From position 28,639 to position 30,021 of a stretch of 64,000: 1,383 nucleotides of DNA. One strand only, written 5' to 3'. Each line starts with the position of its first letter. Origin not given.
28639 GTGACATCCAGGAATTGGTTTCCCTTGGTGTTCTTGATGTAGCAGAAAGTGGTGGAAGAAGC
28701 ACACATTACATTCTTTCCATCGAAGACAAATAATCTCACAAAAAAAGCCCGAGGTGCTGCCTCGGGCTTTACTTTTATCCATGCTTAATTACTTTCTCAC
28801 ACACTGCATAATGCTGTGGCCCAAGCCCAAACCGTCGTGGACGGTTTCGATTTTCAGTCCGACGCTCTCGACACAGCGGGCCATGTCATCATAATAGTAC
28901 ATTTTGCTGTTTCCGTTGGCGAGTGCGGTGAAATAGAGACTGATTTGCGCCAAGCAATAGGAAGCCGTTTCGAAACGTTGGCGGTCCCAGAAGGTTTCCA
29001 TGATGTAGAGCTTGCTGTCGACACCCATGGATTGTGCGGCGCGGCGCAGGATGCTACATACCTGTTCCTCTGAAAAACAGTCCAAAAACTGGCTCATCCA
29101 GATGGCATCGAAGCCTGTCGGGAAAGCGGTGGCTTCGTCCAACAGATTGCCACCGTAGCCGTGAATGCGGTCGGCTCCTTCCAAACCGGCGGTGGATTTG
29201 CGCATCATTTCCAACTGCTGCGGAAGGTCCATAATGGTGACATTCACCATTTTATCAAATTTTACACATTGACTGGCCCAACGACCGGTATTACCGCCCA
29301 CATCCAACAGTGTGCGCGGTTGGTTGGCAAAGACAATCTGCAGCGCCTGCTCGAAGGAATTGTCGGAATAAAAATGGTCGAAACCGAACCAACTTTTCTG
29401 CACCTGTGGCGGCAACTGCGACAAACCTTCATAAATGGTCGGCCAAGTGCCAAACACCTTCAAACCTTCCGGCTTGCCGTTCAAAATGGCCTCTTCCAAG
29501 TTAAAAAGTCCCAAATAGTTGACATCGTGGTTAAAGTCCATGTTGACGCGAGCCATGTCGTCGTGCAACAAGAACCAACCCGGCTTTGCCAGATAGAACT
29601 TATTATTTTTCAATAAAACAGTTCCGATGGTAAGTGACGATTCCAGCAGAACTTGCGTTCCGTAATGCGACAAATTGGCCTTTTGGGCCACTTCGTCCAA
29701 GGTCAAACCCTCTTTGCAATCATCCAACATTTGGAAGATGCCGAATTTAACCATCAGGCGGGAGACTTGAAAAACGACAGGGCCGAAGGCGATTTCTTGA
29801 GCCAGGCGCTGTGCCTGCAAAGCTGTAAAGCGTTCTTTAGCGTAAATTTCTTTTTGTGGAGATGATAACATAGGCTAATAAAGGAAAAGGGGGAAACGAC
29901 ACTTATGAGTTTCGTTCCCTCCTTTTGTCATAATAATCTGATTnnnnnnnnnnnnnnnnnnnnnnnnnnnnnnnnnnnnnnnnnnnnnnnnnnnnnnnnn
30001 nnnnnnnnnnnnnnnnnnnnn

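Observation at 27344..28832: Fic cassette bracketed by ~97-bp diverged direct repeats that duplicate a terminator and the last 14 codons of the neighbouring methyltransferase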

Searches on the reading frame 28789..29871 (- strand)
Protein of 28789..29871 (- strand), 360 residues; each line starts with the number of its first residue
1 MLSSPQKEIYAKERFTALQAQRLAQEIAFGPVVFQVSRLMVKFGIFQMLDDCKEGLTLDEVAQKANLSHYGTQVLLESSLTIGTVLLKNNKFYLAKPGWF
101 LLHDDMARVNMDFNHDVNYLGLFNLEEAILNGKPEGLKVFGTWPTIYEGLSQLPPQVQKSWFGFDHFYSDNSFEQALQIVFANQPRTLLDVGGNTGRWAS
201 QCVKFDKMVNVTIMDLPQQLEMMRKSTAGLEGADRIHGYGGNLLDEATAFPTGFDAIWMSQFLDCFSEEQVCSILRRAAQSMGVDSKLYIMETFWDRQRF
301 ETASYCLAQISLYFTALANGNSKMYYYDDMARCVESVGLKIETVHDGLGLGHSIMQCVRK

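Call 8: search_protein_families(library=pfam, proteins=[window:28789-29871:-])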
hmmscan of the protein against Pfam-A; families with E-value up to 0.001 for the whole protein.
window:28789-29871:- (360 aa): 4 families
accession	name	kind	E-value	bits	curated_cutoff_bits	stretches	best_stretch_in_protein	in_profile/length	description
PF21212.3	Dimerisation2-like_dom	-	6.3e-36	123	27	1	21-92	1-72/72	Dimerisation2-like domain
PF00891.24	Methyltransf_2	-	3.1e-09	36.9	22.3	1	173-322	51-194/210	O-methyltransferase domain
PF08100.18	Dimerisation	-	3.3e-06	27.2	25.6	1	18-83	3-68/93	O-methyltransferase dimerisation domain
PF13489.12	Methyltransf_23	-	5.2e-06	26.7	27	1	182-343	20-163/164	Methyltransferase domain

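Call 9: find_related_loci(query=window:28789-29871:-, collection=genome_contigs, flank=8000)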
Query window:28789-29871:- (360 aa) in genome_contigs; peptide patterns used: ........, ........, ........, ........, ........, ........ (x = any residue, [..] = any of these).
599 stretches matched a pattern (row limit reached: there are more); 595 encode a relative of the query (tblastn E <= 1e-3); the best 80 are kept; 80 distinct loci.
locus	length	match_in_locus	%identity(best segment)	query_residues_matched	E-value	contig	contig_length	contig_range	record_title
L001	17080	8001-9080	91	1-360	0e+0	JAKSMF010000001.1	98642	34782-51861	MAG: Bacteroidales bacterium isolate Horse_feces118 MAG118_1, whole genome shotgun sequence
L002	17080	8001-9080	90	1-360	0e+0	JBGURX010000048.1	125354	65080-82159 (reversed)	MAG: Bacteroidales bacterium isolate ruminal_MAG_106 ruminal_MAG_106_contig_0048, whole genome shotgun sequence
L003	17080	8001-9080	90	1-360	0e+0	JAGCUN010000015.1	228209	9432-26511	MAG: Bacteroidales bacterium isolate RGIG10135 Yak_Rumen-4__c725222, whole genome shotgun sequence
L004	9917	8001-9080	90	1-360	0e+0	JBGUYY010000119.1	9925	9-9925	MAG: Bacteroidales bacterium isolate ruminal_MAG_467 ruminal_MAG_467_contig_0119, whole genome shotgun sequence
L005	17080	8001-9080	89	1-360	0e+0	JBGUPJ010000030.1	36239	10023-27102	MAG: Bacteroidales bacterium isolate ruminal_MAG_166 ruminal_MAG_166_contig_0030, whole genome shotgun sequence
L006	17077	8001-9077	89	1-359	0e+0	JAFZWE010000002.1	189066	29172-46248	MAG: Bacteroidales bacterium isolate RGIG8153 Water_buffalos_Rumen-3__c20, whole genome shotgun sequence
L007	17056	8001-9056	87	8-359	0e+0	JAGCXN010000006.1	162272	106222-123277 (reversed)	MAG: Bacteroidales bacterium isolate RGIG10213 Yak_Rumen-5__c246088, whole genome shotgun sequence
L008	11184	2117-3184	82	2-357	0e+0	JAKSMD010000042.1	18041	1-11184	MAG: Bacteroidales bacterium isolate Horse_feces116 MAG116_42, whole genome shotgun sequence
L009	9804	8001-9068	83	2-357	0e+0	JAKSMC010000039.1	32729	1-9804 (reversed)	MAG: Bacteroidales bacterium isolate Horse_feces115 MAG115_39, whole genome shotgun sequence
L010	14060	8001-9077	81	2-360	0e+0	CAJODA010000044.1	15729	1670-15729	uncultured Bacteroidales bacterium isolate Red_deer_1_mag_133 genome assembly, contig: scaffold_4213, whole genome shotg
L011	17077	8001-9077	82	2-360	0e+0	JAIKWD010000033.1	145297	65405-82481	MAG: Bacteroidales bacterium isolate RUI419 k141_8716770_flag=0_multi=16.7212_len=145297, whole genome shotgun sequence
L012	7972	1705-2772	81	2-357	0e+0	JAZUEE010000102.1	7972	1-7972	MAG: Bacteroidales bacterium isolate T1900045302_TH20190072.MAGScoT_cleanbin_000032 SGB_6147_k141_736302, whole genome s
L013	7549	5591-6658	80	2-357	0e+0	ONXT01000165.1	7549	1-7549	uncultured Bacteroidales bacterium isolate RUG734 genome assembly, contig: k87_23798706, whole genome shotgun sequence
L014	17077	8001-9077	81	2-360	0e+0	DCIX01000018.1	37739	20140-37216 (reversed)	MAG TPA_asm: Bacteroidales bacterium UBA1715 UBA1715_contig_5681, whole genome shotgun sequence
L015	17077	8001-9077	81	2-360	0e+0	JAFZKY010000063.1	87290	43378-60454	MAG: Bacteroidales bacterium isolate RGIG7861 Water_buffalos_Reticulum-4__c1033524, whole genome shotgun sequence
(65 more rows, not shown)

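Call 12: find_encoding_contigs(protein=window:28789-29871:-, flank=6000, max_places=10)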
Protein window:28789-29871:- (360 aa): no gene with exactly this product is on record in the collection.
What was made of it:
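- Tried and rejected: Not on record (call 12).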

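Call 23: find_homologous_proteins(query=window:28789-29871:-, max_evalue=1e-100)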
Query window:28789-29871:- (360 aa): 6728 proteins with E <= 1e-100 among 8000 candidates; the best 120 are listed.
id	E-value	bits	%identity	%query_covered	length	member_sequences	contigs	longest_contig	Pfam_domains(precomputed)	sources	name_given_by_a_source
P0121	5.5e-227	770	92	100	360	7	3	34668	PF13489.13,PF21212.4,PF00891.25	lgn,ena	-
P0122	2.8e-223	758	90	100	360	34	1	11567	PF13489.13,PF21212.4,PF00891.25,PF08242.19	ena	-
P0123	3.6e-223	758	91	100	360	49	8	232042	PF13489.13,PF21212.4,PF00891.25,PF08242.19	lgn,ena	-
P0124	5.3e-223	757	90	100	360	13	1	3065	PF13489.13,PF21212.4,PF00891.25,PF08242.19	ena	-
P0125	2.7e-222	755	90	100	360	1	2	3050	PF13489.13,PF21212.4,PF00891.25,PF08242.19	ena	-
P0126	3.6e-222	755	90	100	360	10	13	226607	PF13489.13,PF21212.4,PF00891.25,PF08242.19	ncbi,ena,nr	ncbi:MAG: methyltransferase domain-containing protein [Bacteroidales bacterium]|nr:methyltransferase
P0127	5.1e-222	754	90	100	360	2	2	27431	PF13489.13,PF21212.4,PF00891.25,PF08242.19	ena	-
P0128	7.4e-221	750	89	100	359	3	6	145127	PF13489.13,PF21212.4,PF00891.25,PF08242.19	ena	-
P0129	4.7e-219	744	89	100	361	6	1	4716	PF13489.13,PF21212.4,PF00891.25,PF08242.19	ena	-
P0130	7.3e-215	731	86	100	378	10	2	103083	PF13489.13,PF21212.4,PF00891.25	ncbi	-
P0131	7.1e-213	724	87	99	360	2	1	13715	PF13489.13,PF21212.4,PF00891.25,PF08242.19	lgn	-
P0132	6.3e-211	718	86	99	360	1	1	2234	PF13489.13,PF21212.4,PF00891.25,PF08242.19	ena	-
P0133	3.7e-208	709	87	98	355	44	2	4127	PF13489.13,PF21212.4,PF00891.25,PF08242.19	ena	-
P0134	2.7e-207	706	85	99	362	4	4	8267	PF13489.13,PF21212.4,PF00891.25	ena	-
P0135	5.2e-207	705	86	98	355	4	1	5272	PF13489.13,PF21212.4,PF00891.25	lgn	-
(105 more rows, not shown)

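Call 24: find_encoding_contigs(protein=P0121, flank=6000, max_places=6)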
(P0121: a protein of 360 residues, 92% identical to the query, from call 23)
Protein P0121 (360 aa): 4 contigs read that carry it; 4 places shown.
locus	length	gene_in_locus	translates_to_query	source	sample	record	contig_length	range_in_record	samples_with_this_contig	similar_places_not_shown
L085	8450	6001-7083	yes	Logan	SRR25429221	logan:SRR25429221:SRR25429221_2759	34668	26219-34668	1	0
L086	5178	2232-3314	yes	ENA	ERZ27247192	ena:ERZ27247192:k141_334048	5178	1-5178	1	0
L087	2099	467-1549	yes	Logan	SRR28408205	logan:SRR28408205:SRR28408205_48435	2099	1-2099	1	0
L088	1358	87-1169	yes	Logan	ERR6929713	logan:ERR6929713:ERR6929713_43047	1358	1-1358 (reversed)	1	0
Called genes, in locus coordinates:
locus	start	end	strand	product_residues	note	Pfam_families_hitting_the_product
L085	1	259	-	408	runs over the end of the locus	PF00724:Oxidored_FMN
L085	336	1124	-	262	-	PF02544:Steroid_dh, PF06966:DUF1295 (weak)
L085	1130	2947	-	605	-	PF01343:Peptidase_S49, PF01972:SDH_protease (weak), PF25145:NfeD1b_N (weak), PF01343:Peptidase_S49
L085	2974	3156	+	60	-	-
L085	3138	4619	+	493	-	PF01743:PolyA_pol, PF12627:PolyA_pol_RNAbd, PF01966:HD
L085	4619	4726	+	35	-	-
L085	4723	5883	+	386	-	PF00266:Aminotran_5, PF01041:DegT_DnrJ_EryC1, PF01053:Cys_Met_Meta_PP (weak), PF00155:Aminotran_1_2 (faint)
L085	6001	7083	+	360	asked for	PF21212:Dimerisation2-like_dom, PF00891:Methyltransf_2, PF13489:Methyltransf_23 (weak)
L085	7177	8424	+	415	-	PF09603:Fib_succ_major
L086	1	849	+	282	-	?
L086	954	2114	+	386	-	PF00266:Aminotran_5, PF01041:DegT_DnrJ_EryC1, PF01053:Cys_Met_Meta_PP (weak), PF00155:Aminotran_1_2 (faint)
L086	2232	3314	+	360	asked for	PF21212:Dimerisation2-like_dom, PF00891:Methyltransf_2, PF13489:Methyltransf_23 (weak)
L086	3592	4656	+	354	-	PF09603:Fib_succ_major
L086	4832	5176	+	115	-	?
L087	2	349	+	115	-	?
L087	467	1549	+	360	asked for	PF21212:Dimerisation2-like_dom, PF00891:Methyltransf_2, PF13489:Methyltransf_23 (weak)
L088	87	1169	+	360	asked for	PF21212:Dimerisation2-like_dom, PF00891:Methyltransf_2, PF13489:Methyltransf_23 (weak)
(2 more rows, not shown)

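Call 25: find_encoding_contigs(protein=P0130, flank=6000, max_places=6)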
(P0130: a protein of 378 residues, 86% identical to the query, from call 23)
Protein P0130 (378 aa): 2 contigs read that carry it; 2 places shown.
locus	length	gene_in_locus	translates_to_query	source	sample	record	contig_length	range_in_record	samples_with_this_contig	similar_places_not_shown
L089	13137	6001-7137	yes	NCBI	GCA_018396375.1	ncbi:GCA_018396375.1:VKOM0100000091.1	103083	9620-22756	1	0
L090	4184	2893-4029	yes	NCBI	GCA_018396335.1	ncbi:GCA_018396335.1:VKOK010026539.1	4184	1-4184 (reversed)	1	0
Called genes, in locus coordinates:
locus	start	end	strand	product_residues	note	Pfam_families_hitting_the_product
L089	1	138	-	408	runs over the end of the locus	PF00724:Oxidored_FMN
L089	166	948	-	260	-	PF02544:Steroid_dh, PF06966:DUF1295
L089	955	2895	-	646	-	PF01972:SDH_protease (faint), PF01343:Peptidase_S49, PF25145:NfeD1b_N (weak), PF01343:Peptidase_S49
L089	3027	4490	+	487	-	PF01743:PolyA_pol, PF12627:PolyA_pol_RNAbd, PF01966:HD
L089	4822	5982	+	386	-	PF00266:Aminotran_5, PF01041:DegT_DnrJ_EryC1, PF01053:Cys_Met_Meta_PP (weak), PF01212:Beta_elim_lyase (faint), PF00155:Aminotran_1_2 (faint)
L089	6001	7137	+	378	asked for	PF21212:Dimerisation2-like_dom, PF00891:Methyltransf_2, PF13489:Methyltransf_23 (weak)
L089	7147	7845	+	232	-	PF01210:NAD_Gly3P_dh_N (faint), PF02254:TrkA_N, PF03807:F420_oxidored (weak), PF02080:TrkA_C (faint)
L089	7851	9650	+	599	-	PF02386:TrkH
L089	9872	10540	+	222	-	PF00702:Hydrolase, PF12710:HAD, PF13419:HAD_2, PF13242:Hydrolase_like (weak)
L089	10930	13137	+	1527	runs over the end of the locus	PF13395:HNH_4, PF18541:RuvC_III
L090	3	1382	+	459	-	?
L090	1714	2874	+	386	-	PF00266:Aminotran_5, PF01041:DegT_DnrJ_EryC1, PF01053:Cys_Met_Meta_PP (weak), PF01212:Beta_elim_lyase (faint), PF00155:Aminotran_1_2 (faint)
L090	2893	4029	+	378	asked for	PF21212:Dimerisation2-like_dom, PF00891:Methyltransf_2, PF13489:Methyltransf_23 (weak)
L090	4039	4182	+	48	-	?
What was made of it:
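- Tried and rejected: They have different downstream genes (calls 24, 25).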
